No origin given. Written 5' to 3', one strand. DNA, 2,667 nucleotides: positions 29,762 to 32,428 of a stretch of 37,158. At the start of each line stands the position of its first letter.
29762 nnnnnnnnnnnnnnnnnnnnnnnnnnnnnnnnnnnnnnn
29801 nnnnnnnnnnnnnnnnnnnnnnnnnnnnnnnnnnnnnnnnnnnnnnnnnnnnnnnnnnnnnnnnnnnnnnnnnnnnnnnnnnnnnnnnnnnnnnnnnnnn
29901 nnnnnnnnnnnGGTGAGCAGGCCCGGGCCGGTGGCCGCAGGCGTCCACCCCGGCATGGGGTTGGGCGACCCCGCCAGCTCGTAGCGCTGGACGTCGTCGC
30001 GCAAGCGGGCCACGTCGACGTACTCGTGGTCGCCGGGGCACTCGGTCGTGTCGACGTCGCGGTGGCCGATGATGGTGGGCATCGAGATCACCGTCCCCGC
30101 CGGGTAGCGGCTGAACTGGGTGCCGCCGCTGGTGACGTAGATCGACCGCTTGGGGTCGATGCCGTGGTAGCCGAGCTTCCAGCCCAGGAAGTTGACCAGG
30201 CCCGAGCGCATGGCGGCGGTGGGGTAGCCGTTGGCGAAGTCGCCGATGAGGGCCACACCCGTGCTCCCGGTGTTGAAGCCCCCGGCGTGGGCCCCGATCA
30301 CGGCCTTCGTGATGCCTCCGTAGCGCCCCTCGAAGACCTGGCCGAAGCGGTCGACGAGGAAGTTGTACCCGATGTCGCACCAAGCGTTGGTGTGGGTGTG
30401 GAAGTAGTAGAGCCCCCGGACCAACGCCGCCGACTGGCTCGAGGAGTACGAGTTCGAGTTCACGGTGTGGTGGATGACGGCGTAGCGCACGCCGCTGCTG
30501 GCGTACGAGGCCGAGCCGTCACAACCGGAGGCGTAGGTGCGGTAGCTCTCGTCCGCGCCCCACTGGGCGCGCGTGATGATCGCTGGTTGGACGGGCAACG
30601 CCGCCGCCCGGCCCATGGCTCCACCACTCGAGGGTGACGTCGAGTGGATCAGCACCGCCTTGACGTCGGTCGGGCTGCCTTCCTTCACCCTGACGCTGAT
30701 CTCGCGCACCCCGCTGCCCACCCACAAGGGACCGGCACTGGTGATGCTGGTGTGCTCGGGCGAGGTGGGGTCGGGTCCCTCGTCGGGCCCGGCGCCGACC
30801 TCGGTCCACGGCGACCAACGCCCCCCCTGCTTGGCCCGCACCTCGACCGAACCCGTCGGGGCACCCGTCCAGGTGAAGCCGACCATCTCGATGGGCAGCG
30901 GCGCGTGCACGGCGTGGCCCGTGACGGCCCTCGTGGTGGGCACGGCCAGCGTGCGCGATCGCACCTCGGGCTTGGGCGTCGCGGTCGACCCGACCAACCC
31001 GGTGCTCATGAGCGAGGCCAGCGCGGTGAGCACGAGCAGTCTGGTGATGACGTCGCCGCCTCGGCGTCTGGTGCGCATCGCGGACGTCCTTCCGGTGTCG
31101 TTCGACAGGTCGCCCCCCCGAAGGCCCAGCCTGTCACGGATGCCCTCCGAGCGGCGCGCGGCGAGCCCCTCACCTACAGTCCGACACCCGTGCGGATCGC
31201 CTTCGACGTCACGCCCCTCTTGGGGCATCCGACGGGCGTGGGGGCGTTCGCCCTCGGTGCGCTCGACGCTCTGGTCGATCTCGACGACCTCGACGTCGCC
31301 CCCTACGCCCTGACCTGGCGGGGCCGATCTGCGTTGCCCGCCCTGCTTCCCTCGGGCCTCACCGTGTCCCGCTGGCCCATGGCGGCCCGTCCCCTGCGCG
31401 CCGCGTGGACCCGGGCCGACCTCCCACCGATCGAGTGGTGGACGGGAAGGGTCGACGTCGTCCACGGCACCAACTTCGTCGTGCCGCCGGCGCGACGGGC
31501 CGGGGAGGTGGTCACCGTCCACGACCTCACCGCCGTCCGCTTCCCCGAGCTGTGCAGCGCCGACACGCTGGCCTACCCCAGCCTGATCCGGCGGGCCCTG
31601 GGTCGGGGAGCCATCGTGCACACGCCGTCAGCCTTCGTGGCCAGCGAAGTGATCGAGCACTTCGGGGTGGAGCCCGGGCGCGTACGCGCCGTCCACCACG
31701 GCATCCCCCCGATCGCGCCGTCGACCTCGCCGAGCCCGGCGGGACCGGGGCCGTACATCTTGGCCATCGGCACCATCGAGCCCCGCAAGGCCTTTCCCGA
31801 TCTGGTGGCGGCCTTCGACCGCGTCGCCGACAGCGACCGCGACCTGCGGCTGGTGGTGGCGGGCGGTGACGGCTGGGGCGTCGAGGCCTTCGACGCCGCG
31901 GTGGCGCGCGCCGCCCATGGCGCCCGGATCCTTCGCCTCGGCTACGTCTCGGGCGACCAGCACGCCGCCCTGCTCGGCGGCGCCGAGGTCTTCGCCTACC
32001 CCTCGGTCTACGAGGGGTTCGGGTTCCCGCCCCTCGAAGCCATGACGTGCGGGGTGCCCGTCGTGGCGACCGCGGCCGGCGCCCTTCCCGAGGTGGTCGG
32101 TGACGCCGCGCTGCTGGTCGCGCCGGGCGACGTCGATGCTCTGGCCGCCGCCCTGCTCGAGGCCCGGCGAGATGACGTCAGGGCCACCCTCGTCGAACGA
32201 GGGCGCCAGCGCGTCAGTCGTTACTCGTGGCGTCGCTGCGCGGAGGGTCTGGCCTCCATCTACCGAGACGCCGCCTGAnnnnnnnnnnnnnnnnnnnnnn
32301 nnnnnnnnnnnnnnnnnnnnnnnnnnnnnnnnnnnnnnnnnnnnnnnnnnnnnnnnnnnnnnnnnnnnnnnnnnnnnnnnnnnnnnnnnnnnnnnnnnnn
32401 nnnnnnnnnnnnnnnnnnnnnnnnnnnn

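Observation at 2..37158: The repeat-tailed hydrolases are interleaved with genes that make and export a wall glycopolymer, suggesting a ligand/anchor pair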

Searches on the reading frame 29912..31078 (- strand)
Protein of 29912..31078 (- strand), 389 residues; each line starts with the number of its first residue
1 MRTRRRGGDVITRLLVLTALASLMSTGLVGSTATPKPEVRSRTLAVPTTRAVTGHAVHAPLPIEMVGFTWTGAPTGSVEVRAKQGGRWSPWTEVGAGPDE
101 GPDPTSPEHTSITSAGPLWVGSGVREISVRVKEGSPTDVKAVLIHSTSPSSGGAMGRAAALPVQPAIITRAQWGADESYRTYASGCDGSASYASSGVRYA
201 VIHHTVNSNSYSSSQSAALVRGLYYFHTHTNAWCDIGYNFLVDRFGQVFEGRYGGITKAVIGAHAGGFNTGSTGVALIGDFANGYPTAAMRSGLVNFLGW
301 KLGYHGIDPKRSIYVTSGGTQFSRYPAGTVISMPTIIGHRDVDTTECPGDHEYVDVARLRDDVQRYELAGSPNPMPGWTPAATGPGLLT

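Call 75: search_solved_structures(query=window:29912-31078:-, max_evalue=0.01, show_alignments=1)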
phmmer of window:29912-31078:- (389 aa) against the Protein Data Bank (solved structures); distinct sequences matched with E-value up to 0.01: 31.
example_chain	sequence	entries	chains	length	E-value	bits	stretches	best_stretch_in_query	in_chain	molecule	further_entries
4zxm_A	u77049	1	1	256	1.3e-16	63.9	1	148-292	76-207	PGRP domain of peptidoglycan recognition protein 3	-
4z8i_A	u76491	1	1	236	2e-16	63.3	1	165-292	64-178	peptidoglycan recognition protein 3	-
2r2k_A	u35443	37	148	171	7e-16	61.5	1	180-292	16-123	Peptidoglycan recognition protein | Peptidoglycan recognition protein 1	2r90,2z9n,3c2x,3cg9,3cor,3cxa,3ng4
27aa_A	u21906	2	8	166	7.2e-16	61.5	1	180-292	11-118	Peptidoglycan recognition protein 1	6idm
6a89_A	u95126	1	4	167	7.2e-16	61.4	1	180-292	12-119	Peptidoglycan recognition protein 1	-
1yck_A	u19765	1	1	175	1.2e-15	60.7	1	182-289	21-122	Peptidoglycan recognition protein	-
2cb3_A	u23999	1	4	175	4.2e-14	55.6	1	197-297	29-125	PEPTIDOGLYCAN-RECOGNITION PROTEIN-LE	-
1oht_A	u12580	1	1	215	5.3e-14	55.3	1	191-309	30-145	CG14704 PROTEIN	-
7nsx_AAA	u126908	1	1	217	5.3e-14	55.3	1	191-309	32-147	Isoform A of Peptidoglycan-recognition protein LB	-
5xz4_A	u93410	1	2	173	1.4e-13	54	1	189-283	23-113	Bumblebee peptidoglycan recognition protein SA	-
7nsz_AAA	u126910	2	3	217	1.9e-13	53.5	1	191-309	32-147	Isoform A of Peptidoglycan-recognition protein LB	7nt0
1sk3_A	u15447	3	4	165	3.3e-13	52.7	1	196-291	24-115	Peptidoglycan recognition protein I-alpha | peptidoglycan recognition protein-I-alpha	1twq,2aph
1s2j_A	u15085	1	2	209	3.5e-13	52.6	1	170-292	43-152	Peptidoglycan recognition protein SA CG11709-PA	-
1sk4_A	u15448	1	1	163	4e-13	52.4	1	197-291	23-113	Peptidoglycan recognition protein I-alpha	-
1sxr_A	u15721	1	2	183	4.5e-13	52.2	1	191-292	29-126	Peptidoglycan recognition protein SA CG11709-PA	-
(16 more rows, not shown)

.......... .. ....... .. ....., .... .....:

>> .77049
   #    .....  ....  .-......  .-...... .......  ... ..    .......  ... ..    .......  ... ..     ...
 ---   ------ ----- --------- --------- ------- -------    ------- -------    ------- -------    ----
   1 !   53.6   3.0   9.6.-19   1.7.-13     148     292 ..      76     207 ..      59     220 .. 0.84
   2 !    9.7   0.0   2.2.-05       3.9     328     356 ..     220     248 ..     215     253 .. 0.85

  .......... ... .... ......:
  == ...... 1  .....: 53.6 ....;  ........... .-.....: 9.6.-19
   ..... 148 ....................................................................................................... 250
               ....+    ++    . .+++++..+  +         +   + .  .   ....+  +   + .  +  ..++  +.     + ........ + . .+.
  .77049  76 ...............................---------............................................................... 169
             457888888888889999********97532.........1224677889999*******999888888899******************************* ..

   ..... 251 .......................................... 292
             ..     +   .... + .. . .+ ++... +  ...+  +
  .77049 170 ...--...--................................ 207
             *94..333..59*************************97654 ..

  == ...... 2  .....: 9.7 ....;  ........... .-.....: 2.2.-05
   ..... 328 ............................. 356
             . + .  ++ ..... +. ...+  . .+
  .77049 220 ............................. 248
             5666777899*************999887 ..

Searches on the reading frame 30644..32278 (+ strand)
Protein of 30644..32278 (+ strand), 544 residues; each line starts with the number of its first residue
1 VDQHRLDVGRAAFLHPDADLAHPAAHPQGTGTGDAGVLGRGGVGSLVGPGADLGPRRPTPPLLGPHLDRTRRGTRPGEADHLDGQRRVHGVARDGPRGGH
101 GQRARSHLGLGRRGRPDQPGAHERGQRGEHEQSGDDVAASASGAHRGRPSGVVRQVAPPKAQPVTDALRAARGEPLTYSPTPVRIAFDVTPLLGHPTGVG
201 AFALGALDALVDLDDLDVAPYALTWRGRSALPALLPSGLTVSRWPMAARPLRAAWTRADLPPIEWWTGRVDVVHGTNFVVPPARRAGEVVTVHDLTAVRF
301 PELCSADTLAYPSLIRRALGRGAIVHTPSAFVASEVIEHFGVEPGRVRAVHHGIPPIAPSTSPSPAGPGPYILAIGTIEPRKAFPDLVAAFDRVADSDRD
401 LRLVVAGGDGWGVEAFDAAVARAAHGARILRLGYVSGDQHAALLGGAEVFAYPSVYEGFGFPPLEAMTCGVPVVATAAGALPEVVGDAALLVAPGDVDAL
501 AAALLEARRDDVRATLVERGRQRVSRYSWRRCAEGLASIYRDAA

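Call 6: search_protein_families(library=pfam, proteins=[window:30644-32278:+], max_evalue=0.01)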
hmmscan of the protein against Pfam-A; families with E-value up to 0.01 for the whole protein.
window:30644-32278:+ (544 aa): 5 families
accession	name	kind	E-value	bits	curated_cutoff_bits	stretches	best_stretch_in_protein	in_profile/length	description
PF13692.12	Glyco_trans_1_4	-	1.2e-28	100.6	27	1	370-507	2-139/142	Glycosyl transferases group 1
PF00534.26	Glycos_transf_1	-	3.8e-28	98.6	26.4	1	369-522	15-171/172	Glycosyl transferases group 1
PF20706.3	GT4-conflict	-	5.2e-11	42.6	26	1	346-483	173-318/385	Family 4 Glycosyltransferase in conflict systems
PF13439.12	Glyco_transf_4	-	1.1e-08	35.7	28.5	1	222-355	26-167/170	Glycosyltransferase Family 4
PF13524.12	Glyco_trans_1_2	-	1.9e-06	28.4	25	1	399-534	13-140/144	Glycosyl transferase-like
